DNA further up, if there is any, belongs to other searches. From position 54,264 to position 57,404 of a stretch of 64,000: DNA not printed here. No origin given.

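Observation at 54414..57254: Divergent, probably second, LeuRS with an altered leucine pocket and editing domain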

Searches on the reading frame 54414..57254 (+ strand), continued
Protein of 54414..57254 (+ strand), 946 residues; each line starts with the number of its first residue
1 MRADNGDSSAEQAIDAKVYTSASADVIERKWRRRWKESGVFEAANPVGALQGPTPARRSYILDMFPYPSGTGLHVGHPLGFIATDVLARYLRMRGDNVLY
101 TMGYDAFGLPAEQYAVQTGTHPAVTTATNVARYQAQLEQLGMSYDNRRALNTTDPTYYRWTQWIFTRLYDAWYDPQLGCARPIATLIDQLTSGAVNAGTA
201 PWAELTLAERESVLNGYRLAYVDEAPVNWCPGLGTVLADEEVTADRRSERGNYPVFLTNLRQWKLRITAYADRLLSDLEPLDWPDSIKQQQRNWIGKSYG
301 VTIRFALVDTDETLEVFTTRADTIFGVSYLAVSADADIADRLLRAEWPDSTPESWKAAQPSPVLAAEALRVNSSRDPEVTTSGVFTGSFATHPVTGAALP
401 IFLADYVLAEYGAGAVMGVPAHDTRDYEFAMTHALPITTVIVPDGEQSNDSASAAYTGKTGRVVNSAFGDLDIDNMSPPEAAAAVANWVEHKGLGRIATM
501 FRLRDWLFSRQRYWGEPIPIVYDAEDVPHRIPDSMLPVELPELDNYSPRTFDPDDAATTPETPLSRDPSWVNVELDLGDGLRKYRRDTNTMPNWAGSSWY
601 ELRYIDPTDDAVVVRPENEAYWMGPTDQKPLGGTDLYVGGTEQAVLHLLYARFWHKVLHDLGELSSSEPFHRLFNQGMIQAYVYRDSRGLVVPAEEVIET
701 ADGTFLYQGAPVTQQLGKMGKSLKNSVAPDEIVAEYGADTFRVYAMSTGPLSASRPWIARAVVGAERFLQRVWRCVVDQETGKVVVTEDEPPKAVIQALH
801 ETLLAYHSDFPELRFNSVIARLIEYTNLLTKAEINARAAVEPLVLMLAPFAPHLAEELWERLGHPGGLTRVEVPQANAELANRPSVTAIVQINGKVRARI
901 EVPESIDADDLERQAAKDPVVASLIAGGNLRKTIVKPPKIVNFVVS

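Call 93: search_dna_similar(query=L086:17928-18893:+, collection=plasmids, mode=protein, max_rows=25, max_evalue=1e-8)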
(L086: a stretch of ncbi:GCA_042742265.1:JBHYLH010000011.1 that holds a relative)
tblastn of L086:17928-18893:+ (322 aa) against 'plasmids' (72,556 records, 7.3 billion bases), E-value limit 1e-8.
Records with a match: 41; places in all: 43; records where one place covers at least 80% of the query: 37.
Best place of each record, by identity: <60% 41.
By first word of the organism name: Pantoea 6; Agrobacterium 5; Bradyrhizobium 4; Bacillus 3; Streptomyces 3; Listeria 2; Enterococcus 2; Peribacillus 1; Exiguobacterium 1; Rhizobium 1; and 13 more.
By predicted mobility (MOB-suite, as given by PLSDB): non-mobilizable 26; conjugative 10; mobilizable 5.
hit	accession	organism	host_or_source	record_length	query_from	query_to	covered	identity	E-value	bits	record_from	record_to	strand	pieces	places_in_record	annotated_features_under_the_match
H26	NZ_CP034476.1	Pantoea agglomerans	food,leaf from rome apple cultivar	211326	10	322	97%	53.6%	2e-100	330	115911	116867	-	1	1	GNAT family N-acetyltransferase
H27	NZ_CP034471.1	Pantoea agglomerans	food,leaf from rome apple cultivar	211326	10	322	97%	53.6%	2e-100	330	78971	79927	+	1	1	GNAT family N-acetyltransferase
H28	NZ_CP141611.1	Pantoea agglomerans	cell culture,hydroalcoholic extract of ...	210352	10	322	97%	53.6%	3e-100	330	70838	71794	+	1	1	GNAT family N-acetyltransferase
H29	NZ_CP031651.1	Pantoea agglomerans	soil core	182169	10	322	97%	53.3%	3e-100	330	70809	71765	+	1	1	GNAT family N-acetyltransferase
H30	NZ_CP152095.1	Pantoea agglomerans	tobacco,mixed culture,tobacco leaves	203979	10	322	97%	52.9%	2e-99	327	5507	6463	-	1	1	GNAT family N-acetyltransferase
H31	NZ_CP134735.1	Pantoea agglomerans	cell culture,Water from main ditch ...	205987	10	322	97%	52.9%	6e-99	326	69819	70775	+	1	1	GNAT family N-acetyltransferase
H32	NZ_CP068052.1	Peribacillus psychrosaccharolyticus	-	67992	1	322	100%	50.0%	3e-101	332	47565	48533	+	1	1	asparagine synthetase A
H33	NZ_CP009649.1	Bacillus pseudomycoides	-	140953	6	322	98%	49.8%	1e-102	336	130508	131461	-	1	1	asparagine synthetase A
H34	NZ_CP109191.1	Streptomyces sp. NBC_01707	-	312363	19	322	94%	49.7%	3e-89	298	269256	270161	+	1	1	amino acid--tRNA ligase-related protein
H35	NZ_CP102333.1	Streptomyces changanensis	pure culture,Meridian Valley soil ...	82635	46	322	86%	54.5%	2e-86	290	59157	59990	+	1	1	amino acid--tRNA ligase-related protein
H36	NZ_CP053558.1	Exiguobacterium sp. Helios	-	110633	1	322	100%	43.8%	1e-87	293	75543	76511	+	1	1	asparagine synthetase A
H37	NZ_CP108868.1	Streptomyces sp. NBC_00829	-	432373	6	322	98%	44.2%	7e-80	271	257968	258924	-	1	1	amino acid--tRNA ligase-related protein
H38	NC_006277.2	Agrobacterium radiobacter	-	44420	6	322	98%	40.8%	8e-68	236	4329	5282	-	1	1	asparagine synthetase A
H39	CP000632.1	Rhizobium rhizogenes K84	-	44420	6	322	98%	40.8%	8e-68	236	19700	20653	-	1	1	agnA: Agrocin84-synthetase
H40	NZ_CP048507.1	Agrobacterium tumefaciens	walnut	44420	6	322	98%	40.8%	8e-68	236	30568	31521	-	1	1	asparagine synthetase A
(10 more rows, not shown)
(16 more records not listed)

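Call 94: get_annotated_region(hit=H35, flank=15000)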
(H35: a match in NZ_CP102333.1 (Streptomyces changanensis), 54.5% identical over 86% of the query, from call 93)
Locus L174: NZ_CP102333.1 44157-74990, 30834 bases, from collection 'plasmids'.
description: Streptomyces changanensis strain HL-66 plasmid unnamed, complete sequence
organism: Streptomyces changanensis (NCBI taxid 2964669)
taxonomy: Bacteria; Actinomycetota; Actinomycetes; Kitasatosporales; Streptomycetaceae; Streptomyces; Streptomyces changanensis
host: -; source: pure culture,Meridian Valley soil sampled at Qinling Mountains, an area in Shaanxi Province located in PR ...; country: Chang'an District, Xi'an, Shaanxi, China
typing (MOB-suite, as given by PLSDB): non-mobilizable
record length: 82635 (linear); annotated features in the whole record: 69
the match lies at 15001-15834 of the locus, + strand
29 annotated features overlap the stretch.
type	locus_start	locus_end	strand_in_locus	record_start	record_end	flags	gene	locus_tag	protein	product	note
CDS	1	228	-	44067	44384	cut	-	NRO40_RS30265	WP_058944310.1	hypothetical protein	-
CDS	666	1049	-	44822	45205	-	-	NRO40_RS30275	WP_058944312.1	Tn3 family transposase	GO:0006313 - DNA transposition [Evidence IEA]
CDS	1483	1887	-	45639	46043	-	-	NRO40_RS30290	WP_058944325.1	hypothetical protein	-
CDS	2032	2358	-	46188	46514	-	-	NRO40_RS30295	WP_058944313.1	hypothetical protein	-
CDS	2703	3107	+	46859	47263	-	-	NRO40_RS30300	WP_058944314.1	hypothetical protein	-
CDS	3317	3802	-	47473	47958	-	-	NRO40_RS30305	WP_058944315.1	hypothetical protein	-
CDS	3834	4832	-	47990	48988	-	-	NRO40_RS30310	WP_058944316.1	hypothetical protein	-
CDS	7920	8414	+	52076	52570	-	-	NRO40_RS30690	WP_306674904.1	hypothetical protein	-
CDS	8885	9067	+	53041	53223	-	-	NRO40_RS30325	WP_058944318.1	hypothetical protein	-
CDS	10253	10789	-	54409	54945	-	-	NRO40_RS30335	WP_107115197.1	hypothetical protein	-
CDS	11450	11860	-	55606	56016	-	-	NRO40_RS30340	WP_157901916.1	hypothetical protein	-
CDS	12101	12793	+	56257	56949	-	-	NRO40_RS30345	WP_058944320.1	hypothetical protein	-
CDS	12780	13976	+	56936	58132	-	-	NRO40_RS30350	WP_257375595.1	cytochrome P450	-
CDS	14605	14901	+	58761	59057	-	-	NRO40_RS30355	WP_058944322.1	hypothetical protein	-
CDS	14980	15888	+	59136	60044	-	-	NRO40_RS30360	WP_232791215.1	amino acid--tRNA ligase-related protein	GO:0043039 - tRNA aminoacylation [Evidence IEA]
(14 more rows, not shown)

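Call 95: get_annotated_region(hit=H33, flank=12000)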
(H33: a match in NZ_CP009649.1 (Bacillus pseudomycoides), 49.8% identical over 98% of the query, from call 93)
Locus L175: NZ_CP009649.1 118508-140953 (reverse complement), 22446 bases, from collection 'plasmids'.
description: Bacillus pseudomycoides strain BTZ plasmid pBTZ_2, complete sequence
organism: Bacillus pseudomycoides (NCBI taxid 64104)
taxonomy: Bacteria; Bacillota; Bacilli; Bacillales; Bacillaceae; Bacillus; Bacillus pseudomycoides
host: -; source: -; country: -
typing (MOB-suite, as given by PLSDB): non-mobilizable; replicon rep_cluster_125,rep_cluster_1869
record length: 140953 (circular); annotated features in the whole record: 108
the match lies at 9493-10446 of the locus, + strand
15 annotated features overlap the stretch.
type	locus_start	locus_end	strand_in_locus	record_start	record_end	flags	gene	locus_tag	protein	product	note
CDS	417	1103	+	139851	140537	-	-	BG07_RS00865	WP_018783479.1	IS6 family transposase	-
CDS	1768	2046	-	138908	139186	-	-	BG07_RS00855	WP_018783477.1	AbrB/MazE/SpoVT family DNA-binding domain-containing protein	-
CDS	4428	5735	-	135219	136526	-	ahcY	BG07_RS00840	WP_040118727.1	adenosylhomocysteinase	GO:0006730 - one-carbon metabolic process [Evidence IEA]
CDS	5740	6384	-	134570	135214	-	-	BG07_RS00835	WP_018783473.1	hypothetical protein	-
CDS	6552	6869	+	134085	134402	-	-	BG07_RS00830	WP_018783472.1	TauD/TfdA family dioxygenase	-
CDS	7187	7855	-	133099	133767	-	-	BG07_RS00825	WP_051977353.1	YitT family protein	-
CDS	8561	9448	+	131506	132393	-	-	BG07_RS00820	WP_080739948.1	class I SAM-dependent methyltransferase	-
CDS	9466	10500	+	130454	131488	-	-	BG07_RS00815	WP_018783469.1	asparagine synthetase A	-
CDS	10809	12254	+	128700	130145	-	-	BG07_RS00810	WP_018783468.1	ATP-grasp domain-containing protein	-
CDS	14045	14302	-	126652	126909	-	-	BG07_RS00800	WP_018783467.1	hypothetical protein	-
CDS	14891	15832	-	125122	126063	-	-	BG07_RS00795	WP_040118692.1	hypothetical protein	-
CDS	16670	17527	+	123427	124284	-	-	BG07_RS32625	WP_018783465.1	ribonuclease domain-containing protein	-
CDS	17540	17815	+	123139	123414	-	-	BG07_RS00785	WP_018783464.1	barstar family protein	-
CDS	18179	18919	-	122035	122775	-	-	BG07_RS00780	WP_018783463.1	ABC transporter permease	-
CDS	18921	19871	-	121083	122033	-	-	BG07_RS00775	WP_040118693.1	ABC transporter ATP-binding protein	-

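Call 96: get_annotated_region(hit=H9, flank=14000)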
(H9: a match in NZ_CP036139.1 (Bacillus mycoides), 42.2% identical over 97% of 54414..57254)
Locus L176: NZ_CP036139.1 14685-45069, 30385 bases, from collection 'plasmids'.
description: Bacillus mycoides strain JAS85/1 plasmid unnamed5
organism: Bacillus mycoides (NCBI taxid 1405)
taxonomy: Bacteria; Bacillota; Bacilli; Bacillales; Bacillaceae; Bacillus; Bacillus mycoides
host: -; source: cell culture,soil; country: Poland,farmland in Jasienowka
typing (MOB-suite, as given by PLSDB): non-mobilizable
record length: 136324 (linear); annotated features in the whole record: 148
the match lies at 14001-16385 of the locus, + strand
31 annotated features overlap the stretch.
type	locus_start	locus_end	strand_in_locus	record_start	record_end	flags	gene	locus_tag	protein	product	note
CDS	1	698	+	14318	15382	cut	-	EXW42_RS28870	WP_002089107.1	tetraprenyl-beta-curcumene synthase family protein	-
CDS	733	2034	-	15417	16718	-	-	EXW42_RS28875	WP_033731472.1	PepSY domain-containing protein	-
CDS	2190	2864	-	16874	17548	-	-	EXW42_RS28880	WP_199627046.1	amino acid racemase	GO:0006520 - amino acid metabolic process [Evidence IEA]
CDS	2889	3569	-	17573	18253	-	-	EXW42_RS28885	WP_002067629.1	hypothetical protein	-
CDS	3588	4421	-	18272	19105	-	-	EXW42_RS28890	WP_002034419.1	ATP-binding cassette domain-containing protein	-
CDS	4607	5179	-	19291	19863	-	-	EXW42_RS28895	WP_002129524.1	class I SAM-dependent methyltransferase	-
CDS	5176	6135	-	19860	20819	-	-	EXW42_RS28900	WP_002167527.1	TIGR01212 family radical SAM protein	-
CDS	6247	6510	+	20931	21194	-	-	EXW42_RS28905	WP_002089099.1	YtzC family protein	-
CDS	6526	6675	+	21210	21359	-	-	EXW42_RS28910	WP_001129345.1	hypothetical protein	-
CDS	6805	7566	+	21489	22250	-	-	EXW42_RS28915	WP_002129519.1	ABC transporter ATP-binding protein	-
CDS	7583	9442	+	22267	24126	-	-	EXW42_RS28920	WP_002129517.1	ABC transporter permease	-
CDS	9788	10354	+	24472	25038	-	-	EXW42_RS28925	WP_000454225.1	tyrosine-type recombinase/integrase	GO:0015074 - DNA integration [Evidence IEA]; GO:0006310 - DNA recombination [Evidence IEA]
CDS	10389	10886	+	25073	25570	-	-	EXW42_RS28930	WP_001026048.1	cation:proton antiporter regulatory subunit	-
CDS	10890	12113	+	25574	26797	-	-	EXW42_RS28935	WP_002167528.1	cation:proton antiporter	GO:0006812 - monoatomic cation transport [Evidence IEA]; GO:1902600 - proton transmembrane transport [Evidence IEA]; ...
CDS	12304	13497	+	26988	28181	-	-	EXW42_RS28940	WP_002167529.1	MFS transporter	GO:0055085 - transmembrane transport [Evidence IEA]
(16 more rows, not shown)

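Call 97: get_annotated_region(hit=H39, flank=9000)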
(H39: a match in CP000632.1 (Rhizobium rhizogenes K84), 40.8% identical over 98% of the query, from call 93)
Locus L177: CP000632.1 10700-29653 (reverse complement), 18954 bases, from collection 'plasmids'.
description: Agrobacterium radiobacter K84 plasmid pAgK84, complete sequence
organism: Rhizobium rhizogenes K84 (NCBI taxid 311403)
taxonomy: Bacteria; Pseudomonadota; Alphaproteobacteria; Hyphomicrobiales; Rhizobiaceae; Rhizobium; Rhizobium rhizogenes; Rhizobium rhizogenes K84
host: -; source: -; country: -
typing (MOB-suite, as given by PLSDB): conjugative; replicon rep_cluster_1775; relaxase MOBQ; mating-pair formation MPF_T
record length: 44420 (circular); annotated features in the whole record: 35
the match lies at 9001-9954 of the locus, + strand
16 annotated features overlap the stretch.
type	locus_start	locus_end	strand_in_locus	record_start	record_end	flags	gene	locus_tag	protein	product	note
CDS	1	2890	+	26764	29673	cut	tn7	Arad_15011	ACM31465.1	Transposase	-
CDS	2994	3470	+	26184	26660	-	-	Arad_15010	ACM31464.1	NUDIX hydrolase protein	-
CDS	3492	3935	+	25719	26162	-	-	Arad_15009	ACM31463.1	NUDIX-like protein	-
CDS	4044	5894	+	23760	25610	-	-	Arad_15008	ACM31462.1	ABC transporter ATPase protein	-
CDS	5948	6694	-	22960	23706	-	-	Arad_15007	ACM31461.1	S-adenosylmethionine-dependent methyltransferase protein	-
CDS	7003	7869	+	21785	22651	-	-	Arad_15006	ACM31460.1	resolvase protein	-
CDS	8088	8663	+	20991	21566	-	-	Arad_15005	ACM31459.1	conserved hypothetical protein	-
CDS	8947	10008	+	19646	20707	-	agnA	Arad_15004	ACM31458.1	Agrocin84-synthetase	-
CDS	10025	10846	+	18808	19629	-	-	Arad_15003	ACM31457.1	S-adenosylmethionine-dependent methyltransferase protein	-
CDS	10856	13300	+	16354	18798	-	agnB2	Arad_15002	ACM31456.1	Agrocin 84-resistant leucyl-tRNA synthetase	-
CDS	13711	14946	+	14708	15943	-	agnC1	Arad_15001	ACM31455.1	hypothetical protein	-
CDS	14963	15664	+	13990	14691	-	agnC2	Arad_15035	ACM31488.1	2,3-dihydro-2,3-dihydroxybenzoate dehydrogenase protein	-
CDS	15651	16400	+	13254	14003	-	agnC3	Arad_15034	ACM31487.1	S-adenosylmethionine-dependent methyltransferase protein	-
CDS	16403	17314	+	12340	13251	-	agnC4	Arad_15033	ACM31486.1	methylpentanamide moiety of agrocin 84 synthesis protein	-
CDS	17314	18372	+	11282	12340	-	agnC5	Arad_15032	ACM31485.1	MccF-like protein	-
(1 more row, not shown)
